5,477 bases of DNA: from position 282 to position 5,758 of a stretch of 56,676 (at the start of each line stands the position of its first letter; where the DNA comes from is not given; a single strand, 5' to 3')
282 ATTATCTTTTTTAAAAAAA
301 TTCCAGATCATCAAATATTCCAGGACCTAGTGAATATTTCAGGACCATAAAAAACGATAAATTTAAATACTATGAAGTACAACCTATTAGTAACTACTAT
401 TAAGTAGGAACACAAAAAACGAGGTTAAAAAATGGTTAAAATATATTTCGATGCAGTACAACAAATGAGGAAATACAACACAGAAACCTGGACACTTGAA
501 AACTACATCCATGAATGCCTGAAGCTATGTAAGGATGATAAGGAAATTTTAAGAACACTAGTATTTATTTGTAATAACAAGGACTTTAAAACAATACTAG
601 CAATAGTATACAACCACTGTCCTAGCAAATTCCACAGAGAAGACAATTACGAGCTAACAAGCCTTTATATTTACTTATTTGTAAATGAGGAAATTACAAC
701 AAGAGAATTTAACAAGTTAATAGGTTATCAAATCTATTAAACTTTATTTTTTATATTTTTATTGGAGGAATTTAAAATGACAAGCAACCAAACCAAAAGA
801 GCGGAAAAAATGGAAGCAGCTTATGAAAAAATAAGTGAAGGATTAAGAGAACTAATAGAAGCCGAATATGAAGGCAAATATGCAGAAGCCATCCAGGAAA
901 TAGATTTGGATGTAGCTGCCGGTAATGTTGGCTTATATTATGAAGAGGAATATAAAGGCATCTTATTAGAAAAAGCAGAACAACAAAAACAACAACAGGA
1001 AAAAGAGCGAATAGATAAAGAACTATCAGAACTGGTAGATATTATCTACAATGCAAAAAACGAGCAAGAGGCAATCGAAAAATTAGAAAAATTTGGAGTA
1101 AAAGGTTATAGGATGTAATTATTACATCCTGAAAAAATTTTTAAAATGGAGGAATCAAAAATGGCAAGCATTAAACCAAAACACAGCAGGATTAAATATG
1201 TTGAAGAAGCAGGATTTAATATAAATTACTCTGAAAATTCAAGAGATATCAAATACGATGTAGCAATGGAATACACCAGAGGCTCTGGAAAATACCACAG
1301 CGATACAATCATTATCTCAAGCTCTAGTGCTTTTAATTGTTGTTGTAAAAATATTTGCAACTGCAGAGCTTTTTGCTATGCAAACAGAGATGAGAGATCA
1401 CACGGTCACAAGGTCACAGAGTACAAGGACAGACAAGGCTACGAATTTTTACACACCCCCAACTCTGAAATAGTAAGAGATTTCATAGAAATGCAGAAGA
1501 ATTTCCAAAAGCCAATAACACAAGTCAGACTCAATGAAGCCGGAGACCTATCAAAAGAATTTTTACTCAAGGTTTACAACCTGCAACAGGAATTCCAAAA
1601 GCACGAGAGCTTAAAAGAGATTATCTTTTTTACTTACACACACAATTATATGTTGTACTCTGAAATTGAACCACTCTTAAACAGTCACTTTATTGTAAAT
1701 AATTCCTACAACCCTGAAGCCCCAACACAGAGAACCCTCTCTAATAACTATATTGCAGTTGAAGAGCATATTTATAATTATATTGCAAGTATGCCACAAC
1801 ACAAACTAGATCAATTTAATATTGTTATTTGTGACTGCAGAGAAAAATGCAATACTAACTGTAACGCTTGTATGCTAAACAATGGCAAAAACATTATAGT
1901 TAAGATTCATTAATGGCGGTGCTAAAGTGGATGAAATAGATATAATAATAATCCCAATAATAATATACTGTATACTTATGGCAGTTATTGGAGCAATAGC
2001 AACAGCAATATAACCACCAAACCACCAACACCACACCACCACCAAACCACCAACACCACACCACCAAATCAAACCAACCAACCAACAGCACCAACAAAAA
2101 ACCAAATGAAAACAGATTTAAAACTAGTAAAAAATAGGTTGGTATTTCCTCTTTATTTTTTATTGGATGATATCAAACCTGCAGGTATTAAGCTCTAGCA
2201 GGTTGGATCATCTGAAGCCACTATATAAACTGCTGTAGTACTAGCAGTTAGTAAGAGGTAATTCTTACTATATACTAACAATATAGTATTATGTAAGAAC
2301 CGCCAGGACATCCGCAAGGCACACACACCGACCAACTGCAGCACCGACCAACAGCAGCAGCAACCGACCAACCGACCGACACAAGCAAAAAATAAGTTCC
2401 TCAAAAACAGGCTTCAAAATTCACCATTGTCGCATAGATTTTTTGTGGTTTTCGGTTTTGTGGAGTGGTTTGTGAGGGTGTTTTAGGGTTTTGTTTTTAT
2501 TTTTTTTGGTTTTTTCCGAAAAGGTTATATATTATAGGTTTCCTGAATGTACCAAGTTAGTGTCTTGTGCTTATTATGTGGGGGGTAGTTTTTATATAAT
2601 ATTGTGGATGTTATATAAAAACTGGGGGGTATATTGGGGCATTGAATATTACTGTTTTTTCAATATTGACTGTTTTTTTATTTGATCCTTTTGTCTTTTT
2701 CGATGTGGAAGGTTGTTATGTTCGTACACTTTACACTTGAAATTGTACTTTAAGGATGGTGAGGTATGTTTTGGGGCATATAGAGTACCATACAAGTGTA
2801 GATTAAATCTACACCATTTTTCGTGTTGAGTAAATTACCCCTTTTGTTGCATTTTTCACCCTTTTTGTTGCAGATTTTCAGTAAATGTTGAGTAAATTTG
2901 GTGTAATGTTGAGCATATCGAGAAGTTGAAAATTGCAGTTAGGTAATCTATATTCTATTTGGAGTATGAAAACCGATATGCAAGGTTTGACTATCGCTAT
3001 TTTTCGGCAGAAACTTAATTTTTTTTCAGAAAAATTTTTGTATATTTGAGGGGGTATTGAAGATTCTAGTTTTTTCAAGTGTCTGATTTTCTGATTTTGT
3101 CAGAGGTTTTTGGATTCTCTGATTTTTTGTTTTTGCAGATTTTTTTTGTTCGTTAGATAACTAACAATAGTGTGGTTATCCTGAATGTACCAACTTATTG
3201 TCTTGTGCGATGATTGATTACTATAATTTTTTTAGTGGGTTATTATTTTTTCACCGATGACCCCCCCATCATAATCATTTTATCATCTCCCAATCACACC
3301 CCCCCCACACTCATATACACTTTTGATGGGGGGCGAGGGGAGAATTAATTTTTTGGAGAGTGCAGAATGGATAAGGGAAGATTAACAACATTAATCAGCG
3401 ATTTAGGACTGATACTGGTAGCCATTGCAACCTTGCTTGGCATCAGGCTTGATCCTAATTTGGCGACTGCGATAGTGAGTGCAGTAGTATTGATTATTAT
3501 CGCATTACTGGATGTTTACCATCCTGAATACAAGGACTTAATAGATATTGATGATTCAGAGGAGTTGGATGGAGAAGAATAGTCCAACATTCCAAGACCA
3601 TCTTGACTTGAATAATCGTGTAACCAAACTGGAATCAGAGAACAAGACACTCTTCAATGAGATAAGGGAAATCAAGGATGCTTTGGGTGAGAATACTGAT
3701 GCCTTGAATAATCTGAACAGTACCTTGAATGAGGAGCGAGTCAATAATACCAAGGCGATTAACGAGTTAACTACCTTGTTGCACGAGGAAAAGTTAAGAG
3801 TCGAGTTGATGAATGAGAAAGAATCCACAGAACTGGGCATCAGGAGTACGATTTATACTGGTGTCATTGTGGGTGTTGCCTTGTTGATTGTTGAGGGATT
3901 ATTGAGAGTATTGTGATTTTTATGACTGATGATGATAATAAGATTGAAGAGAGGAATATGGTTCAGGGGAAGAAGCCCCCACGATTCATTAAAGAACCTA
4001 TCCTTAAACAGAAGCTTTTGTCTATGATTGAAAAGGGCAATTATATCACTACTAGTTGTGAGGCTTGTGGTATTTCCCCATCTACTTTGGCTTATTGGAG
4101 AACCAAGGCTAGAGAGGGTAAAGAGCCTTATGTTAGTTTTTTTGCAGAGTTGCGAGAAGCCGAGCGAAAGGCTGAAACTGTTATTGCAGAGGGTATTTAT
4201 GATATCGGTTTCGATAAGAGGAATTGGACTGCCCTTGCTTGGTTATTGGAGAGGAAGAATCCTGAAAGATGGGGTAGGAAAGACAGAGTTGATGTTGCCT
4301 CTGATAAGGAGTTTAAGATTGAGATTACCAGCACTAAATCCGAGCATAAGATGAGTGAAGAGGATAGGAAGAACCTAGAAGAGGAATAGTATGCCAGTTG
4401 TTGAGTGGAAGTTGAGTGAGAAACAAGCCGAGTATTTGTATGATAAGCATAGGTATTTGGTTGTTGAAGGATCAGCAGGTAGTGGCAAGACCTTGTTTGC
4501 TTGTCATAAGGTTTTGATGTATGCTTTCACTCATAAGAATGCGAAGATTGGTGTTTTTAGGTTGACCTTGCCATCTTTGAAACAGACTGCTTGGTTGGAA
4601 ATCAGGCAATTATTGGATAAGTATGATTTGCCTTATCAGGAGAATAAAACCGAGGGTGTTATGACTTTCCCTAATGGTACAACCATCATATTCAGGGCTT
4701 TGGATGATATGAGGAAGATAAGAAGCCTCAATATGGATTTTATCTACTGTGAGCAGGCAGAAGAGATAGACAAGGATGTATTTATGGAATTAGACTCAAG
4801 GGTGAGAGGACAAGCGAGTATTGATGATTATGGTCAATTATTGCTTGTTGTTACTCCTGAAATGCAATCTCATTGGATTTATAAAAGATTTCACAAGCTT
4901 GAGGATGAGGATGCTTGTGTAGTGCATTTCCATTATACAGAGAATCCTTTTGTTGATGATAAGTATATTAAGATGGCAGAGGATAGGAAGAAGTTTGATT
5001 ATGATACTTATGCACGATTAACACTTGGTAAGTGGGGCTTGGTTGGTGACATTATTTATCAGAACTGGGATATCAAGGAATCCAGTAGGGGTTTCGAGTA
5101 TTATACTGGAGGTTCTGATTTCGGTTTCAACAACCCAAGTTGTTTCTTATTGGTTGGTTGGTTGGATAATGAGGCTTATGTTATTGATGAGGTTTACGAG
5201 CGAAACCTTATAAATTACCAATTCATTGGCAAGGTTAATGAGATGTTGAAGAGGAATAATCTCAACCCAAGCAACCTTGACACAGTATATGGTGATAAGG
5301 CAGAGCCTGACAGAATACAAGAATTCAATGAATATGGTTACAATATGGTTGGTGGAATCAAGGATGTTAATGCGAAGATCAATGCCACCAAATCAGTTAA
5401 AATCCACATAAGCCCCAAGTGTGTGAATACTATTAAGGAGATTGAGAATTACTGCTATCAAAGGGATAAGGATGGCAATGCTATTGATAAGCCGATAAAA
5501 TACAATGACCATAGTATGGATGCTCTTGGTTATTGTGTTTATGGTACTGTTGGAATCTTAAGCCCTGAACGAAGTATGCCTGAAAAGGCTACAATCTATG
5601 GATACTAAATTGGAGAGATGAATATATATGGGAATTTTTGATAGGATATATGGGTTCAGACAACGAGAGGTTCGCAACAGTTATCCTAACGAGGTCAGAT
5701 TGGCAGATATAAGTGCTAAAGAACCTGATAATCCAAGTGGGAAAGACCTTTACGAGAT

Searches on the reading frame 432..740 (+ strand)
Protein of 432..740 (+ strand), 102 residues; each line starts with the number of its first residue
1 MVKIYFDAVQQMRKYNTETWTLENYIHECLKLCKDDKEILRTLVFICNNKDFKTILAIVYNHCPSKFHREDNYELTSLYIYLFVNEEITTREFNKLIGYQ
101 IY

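Call 11: search_protein_families(library=pfam, proteins=[window:432-740:+], max_evalue=0.01)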
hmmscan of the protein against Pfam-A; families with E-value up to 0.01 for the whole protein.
window:432-740:+ (102 aa): 0 families

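Call 38: search_protein_families(library=phrogs, proteins=[window:432-740:+], max_evalue=0.01)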
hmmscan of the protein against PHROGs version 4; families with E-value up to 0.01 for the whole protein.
window:432-740:+ (102 aa): 0 families

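Call 69: find_encoding_contigs(protein=window:432-740:+, flank=3000, max_places=10)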
Protein window:432-740:+ (102 aa): 2 contigs read that carry it; 2 places shown.
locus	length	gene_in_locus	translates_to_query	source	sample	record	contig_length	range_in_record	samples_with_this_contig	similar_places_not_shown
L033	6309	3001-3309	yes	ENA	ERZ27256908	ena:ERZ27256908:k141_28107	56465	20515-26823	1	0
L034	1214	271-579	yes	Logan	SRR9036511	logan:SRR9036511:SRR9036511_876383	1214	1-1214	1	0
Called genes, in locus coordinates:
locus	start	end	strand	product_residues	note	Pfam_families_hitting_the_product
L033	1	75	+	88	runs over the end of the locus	-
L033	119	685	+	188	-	-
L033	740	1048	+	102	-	-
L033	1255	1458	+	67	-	-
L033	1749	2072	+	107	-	-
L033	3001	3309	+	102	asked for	-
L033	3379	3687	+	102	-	-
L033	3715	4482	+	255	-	PF17338:GP88 (weak), PF23872:DUF7227 (weak)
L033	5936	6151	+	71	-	-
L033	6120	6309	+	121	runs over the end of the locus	-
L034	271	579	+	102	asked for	-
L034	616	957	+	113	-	-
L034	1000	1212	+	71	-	?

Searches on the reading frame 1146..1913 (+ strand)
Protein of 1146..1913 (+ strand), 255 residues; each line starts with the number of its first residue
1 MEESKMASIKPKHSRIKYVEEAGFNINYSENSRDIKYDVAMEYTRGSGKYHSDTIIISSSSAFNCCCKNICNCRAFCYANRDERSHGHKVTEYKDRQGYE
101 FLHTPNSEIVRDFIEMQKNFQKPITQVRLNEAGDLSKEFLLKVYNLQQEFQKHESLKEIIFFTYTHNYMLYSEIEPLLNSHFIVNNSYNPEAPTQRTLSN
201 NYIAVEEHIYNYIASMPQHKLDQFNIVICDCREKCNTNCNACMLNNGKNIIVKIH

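Call 11: search_protein_families(library=pfam, proteins=[window:1146-1913:+], max_evalue=0.01)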
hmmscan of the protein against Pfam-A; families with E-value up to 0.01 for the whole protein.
window:1146-1913:+ (255 aa): 2 families
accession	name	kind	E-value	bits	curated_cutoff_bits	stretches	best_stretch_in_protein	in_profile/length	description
PF23872.1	DUF7227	-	1.9e-07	31.3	27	1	45-245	7-196/223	Domain of unknown function (DUF7227)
PF17338.8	GP88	-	1.1e-05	25.9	24.4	1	62-196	34-168/230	Gene product 88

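Call 47: find_homologous_proteins(query=window:1146-1913:+)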
Query window:1146-1913:+ (255 aa): 15 proteins with E <= 0.001 among 130 candidates.
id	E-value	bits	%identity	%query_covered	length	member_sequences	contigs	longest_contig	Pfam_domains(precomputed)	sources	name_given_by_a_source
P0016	1.0e-166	571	100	98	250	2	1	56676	PF23872.2,PF17338.9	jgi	-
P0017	5.5e-151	519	89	98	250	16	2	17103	-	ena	-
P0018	2.2e-147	507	86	98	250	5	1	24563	PF23872.2,PF17338.9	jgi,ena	-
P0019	2.7e-140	484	83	98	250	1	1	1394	-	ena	-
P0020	1.2e-139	482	81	98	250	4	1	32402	PF23872.2,PF17338.9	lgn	-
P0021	2.4e-139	481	82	98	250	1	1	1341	-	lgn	-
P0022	2.9e-138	477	80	98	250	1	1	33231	-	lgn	-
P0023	7.6e-138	476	80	98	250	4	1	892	-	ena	-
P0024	5.3e-137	473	80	98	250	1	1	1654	PF17338.9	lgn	-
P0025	5.3e-136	470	80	98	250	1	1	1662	-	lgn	-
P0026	8.0e-136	469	79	98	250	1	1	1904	-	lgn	-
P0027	1.8e-135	468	78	98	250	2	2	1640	-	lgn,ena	-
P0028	7.3e-98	345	62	98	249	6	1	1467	PF23872.2,PF17338.9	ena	-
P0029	1.1e-87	312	58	98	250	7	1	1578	PF23872.2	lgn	-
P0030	1.3e-86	308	55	98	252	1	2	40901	-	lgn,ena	-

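Call 48: find_encoding_contigs(protein=P0017, flank=5000, max_places=4)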
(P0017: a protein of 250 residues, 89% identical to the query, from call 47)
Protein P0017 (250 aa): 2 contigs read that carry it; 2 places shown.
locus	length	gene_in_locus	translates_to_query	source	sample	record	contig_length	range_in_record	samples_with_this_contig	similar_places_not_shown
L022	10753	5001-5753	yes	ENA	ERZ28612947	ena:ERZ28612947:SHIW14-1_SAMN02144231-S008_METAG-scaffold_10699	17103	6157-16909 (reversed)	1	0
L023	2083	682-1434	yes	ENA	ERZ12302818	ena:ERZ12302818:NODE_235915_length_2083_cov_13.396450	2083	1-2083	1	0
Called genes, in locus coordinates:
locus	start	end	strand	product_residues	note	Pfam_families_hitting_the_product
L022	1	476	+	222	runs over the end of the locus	?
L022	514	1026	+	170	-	-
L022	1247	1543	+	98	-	-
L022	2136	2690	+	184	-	-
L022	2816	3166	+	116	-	-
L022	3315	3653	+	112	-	-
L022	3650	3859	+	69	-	-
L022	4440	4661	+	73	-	-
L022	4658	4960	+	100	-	-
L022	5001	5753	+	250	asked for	-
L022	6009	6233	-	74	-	-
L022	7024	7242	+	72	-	-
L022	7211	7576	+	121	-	-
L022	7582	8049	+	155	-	-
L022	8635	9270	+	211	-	PF17288:Terminase_3C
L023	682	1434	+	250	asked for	-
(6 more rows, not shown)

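Call 49: find_encoding_contigs(protein=P0020, flank=5000, max_places=4)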
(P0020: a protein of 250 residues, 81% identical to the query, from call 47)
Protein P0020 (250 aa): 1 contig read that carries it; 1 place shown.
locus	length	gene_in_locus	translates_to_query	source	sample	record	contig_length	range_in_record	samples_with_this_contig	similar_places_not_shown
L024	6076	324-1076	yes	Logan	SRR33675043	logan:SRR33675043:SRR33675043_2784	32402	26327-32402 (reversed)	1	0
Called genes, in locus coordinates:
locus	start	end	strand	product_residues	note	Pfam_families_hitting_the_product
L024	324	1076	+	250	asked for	PF17338:GP88 (weak), PF23872:DUF7227 (weak)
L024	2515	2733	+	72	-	-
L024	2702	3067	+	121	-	-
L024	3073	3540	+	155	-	-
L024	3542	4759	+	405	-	PF03237:Terminase_6N, PF04466:Terminase_3, PF17288:Terminase_3C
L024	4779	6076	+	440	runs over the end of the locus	-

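Call 50: find_encoding_contigs(protein=P0022, flank=5000, max_places=4)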
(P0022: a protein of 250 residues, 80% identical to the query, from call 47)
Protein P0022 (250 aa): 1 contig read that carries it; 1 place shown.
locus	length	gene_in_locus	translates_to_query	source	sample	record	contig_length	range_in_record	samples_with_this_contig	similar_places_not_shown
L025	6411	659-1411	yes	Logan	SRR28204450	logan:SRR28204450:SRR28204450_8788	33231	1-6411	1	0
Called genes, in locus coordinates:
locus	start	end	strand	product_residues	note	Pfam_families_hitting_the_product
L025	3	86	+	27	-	?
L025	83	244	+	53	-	-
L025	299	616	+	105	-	-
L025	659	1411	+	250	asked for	-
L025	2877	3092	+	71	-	-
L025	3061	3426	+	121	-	-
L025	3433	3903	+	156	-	-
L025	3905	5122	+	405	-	PF03237:Terminase_6N, PF04466:Terminase_3, PF17288:Terminase_3C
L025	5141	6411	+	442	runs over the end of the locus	-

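Call 51: find_encoding_contigs(protein=P0030, flank=5000, max_places=4)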
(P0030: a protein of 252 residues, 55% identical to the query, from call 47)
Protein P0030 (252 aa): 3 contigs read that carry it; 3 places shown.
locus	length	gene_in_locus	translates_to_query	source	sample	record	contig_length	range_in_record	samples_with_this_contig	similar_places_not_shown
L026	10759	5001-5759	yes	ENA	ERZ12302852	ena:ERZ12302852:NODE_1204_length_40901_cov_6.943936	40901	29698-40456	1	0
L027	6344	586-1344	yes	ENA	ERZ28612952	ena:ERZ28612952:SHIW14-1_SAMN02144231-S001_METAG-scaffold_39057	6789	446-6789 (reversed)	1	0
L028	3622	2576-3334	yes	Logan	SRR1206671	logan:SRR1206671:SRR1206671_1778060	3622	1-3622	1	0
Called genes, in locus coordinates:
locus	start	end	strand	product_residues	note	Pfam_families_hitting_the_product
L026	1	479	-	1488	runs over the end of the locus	PF04233:Phage_Mu_F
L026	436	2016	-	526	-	PF04860:Phage_portal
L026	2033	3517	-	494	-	PF17289:Terminase_6C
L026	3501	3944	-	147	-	-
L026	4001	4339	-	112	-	-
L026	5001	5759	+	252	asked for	-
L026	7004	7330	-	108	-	-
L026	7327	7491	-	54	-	-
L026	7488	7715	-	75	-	-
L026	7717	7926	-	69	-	-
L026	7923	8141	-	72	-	-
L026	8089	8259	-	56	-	-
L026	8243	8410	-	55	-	-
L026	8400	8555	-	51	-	-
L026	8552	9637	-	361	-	PF00145:DNA_methylase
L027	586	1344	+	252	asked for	-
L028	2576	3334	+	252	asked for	-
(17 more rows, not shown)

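Call 85: search_protein_families(library=phrogs, proteins=[window:1146-1913:+], max_evalue=0.001)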
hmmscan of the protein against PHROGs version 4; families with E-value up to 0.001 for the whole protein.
window:1146-1913:+ (255 aa): 1 family
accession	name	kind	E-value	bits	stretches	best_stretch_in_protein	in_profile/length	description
phrog_2554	-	unknown function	0.00096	19.2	0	67-249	349-504/529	-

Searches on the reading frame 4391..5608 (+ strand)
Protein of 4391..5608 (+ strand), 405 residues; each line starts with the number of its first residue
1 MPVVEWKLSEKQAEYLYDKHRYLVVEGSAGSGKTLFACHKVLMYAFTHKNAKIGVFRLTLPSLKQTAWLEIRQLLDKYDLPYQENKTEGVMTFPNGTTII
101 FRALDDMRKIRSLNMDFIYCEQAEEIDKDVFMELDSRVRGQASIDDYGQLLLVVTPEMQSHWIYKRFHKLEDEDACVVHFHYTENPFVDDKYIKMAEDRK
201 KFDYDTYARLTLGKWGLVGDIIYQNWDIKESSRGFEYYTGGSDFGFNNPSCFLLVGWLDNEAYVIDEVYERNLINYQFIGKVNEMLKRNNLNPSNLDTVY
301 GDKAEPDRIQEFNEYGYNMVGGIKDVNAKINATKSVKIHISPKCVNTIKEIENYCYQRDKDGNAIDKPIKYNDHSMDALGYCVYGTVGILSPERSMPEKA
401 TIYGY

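Call 11: search_protein_families(library=pfam, proteins=[window:4391-5608:+], max_evalue=0.01)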
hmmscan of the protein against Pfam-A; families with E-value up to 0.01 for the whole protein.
window:4391-5608:+ (405 aa): 6 families
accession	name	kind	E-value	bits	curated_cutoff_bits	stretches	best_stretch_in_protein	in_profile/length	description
PF04466.19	Terminase_3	-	3.1e-26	92.6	23.2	1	19-213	1-200/201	Phage terminase large subunit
PF17288.8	Terminase_3C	-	5.1e-13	50.1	26.7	1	243-383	1-153/155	Terminase RNAseH like domain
PF03237.21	Terminase_6N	-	2.8e-12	47.2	22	1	26-228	3-213/215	Terminase large subunit, T4likevirus-type, N-terminal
PF05729.18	NACHT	-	0.0015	18.8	26.7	1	21-110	1-96/167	NACHT domain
PF20720.3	nSTAND3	-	0.0046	17.1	27.2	1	11-50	8-45/155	Novel STAND NTPase 3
PF17289.8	Terminase_6C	-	0.005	17.3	22.6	1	241-381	2-150/155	Terminase RNaseH-like domain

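Call 13: search_dna_similar(query=window:4391-5608:+, collection=phages, mode=protein, max_rows=15)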
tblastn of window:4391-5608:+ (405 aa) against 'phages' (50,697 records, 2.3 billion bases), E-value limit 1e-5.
Records with a match: 1354; places in all: 1356; records where one place covers at least 80% of the query: 1107.
Best place of each record, by identity: <60% 1354.
By first word of the organism name: Staphylococcus 182; Streptococcus 169; Salmonella 121; Enterococcus 91; Flavobacterium 75; Clostridium 70; Bacillus 60; Vibrio 45; Bacteroides 44; Lactobacillus 43; and 79 more.
By host as written in the record: - 182; Staphylococcus aureus 51; Clostridium sporogenes ATCC-15579 30; Enterococcus faecalis 29; Flavobacterium sp. LMO9 27; Klebsiella pneumoniae 22; Vibrio breoganii 21; Pseudomonas aeruginosa 19; and 500 more.
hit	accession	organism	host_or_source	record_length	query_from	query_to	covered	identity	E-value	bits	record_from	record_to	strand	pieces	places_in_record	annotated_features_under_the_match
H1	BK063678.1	Caudoviricetes sp. vir249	Methanobacteriales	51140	32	392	89%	48.6%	9e-115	374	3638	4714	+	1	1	terminase large subunit | hypothetical protein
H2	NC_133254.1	Caudoviricetes sp. vir249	Methanobacteriales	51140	32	392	89%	48.6%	9e-115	374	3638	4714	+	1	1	terminase large subunit | hypothetical protein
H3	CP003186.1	Thermoanaerobacterium phage THSA-485A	Thermoanaerobacterium saccharolyticum ...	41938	18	383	90%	38.1%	3e-72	251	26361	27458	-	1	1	phage terminase, large subunit, PBSX family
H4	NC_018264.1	Thermoanaerobacterium phage THSA-485A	Thermoanaerobacterium saccharolyticum ...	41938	18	383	90%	38.1%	3e-72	251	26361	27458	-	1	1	terminase large subunit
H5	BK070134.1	Bacteriophage sp.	Helicobacter pullorum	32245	4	404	99%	32.0%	2e-53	197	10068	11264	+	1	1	none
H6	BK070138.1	Bacteriophage sp.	Helicobacter pullorum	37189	4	404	99%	32.0%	2e-53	196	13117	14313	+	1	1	Phage terminase, large subunit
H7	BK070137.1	Bacteriophage sp.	Helicobacter pullorum NCTC 12824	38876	4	404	99%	31.8%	7e-53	195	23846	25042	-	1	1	Phage terminase, large subunit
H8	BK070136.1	Bacteriophage sp.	Helicobacter pullorum NCTC 12824 genome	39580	4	404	99%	31.8%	7e-53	195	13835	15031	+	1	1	PBSX family phage terminase large subunit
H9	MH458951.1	Bacillus phage vB_BthS_BMBphi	Bacillus thuringiensis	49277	14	398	95%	29.6%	3e-38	152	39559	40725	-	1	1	terminase large subunit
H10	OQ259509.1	Bacillus phage BC-7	Bacillus cereus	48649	16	398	95%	29.7%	6e-40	157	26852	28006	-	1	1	terminase large subunit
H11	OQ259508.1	Bacillus phage BC-6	Bacillus cereus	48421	16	398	94%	29.6%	2e-31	161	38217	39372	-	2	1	terminase large subunit (x2)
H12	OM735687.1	Stenotrophomonas phage vB_SmeS_BUCT702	Stenotrophomonas maltophilia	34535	19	383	90%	30.7%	8e-48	180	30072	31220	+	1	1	PBSX family terminase large subunit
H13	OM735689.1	Stenotrophomonas phage vB_SmeS_BUCT704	Stenotrophomonas maltophilia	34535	19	383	90%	30.7%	8e-48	180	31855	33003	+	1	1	terminase large subunit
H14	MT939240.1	Enterococcus phage 9181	Enterococcus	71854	8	383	93%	29.7%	3e-35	144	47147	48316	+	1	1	terminase large subunit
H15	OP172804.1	Enterococcus phage EH93P1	Enterococcus_B hirae DO93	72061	8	383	93%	29.5%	3e-17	151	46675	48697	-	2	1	terminase large subunit (x2) | hypothetical protein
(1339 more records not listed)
